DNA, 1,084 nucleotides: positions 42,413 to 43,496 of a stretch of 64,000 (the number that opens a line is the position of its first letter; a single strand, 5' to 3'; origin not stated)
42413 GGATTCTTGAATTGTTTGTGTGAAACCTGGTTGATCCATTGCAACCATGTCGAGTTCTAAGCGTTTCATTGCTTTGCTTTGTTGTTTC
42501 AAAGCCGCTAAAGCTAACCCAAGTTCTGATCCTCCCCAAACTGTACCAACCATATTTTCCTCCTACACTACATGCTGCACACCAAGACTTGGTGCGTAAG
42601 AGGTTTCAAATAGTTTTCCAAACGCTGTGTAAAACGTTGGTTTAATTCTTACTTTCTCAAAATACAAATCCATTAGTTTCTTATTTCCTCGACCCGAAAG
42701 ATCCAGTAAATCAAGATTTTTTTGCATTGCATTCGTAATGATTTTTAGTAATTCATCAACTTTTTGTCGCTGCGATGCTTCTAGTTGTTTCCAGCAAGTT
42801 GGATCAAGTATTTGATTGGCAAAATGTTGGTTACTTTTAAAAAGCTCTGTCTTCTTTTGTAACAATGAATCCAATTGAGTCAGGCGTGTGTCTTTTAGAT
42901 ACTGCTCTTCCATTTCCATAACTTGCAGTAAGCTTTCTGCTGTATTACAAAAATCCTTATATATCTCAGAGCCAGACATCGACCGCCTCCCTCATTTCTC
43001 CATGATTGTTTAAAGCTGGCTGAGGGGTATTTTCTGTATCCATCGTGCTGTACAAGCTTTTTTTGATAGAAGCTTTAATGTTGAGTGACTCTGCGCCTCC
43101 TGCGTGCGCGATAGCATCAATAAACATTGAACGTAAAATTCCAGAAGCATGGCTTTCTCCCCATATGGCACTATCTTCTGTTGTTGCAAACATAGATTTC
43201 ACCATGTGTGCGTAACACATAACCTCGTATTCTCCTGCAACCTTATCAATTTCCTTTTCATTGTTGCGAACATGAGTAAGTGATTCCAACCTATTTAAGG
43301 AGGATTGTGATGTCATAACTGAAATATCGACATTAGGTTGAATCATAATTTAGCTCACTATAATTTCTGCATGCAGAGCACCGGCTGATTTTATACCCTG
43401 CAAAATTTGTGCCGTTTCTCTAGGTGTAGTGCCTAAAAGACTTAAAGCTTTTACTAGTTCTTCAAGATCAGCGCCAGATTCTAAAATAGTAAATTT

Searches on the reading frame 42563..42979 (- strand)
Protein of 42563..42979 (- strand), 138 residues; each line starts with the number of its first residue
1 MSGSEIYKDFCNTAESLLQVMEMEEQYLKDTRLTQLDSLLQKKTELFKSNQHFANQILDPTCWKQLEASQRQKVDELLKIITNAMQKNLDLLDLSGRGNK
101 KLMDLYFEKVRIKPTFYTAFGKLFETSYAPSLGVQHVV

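Call 74: search_protein_families(library=pfam, proteins=[window:42563-42979:-], max_evalue=0.01)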
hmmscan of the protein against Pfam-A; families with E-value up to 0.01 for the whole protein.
window:42563-42979:- (138 aa): 1 family
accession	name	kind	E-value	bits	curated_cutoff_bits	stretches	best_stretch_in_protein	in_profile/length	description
PF05130.17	FlgN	-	7.6e-05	23.6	30.5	1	11-54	14-57/147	FlgN protein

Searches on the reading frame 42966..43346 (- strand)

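Call 74: search_protein_families(library=pfam, proteins=[window:42966-43346:-], max_evalue=0.01)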
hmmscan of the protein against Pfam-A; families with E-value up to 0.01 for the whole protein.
window:42966-43346:- (126 aa): 1 family
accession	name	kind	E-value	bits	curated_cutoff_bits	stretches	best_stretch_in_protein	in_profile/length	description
PF10135.14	Rod-binding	-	0.0017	19.3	25.1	1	50-81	1-33/51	Rod binding protein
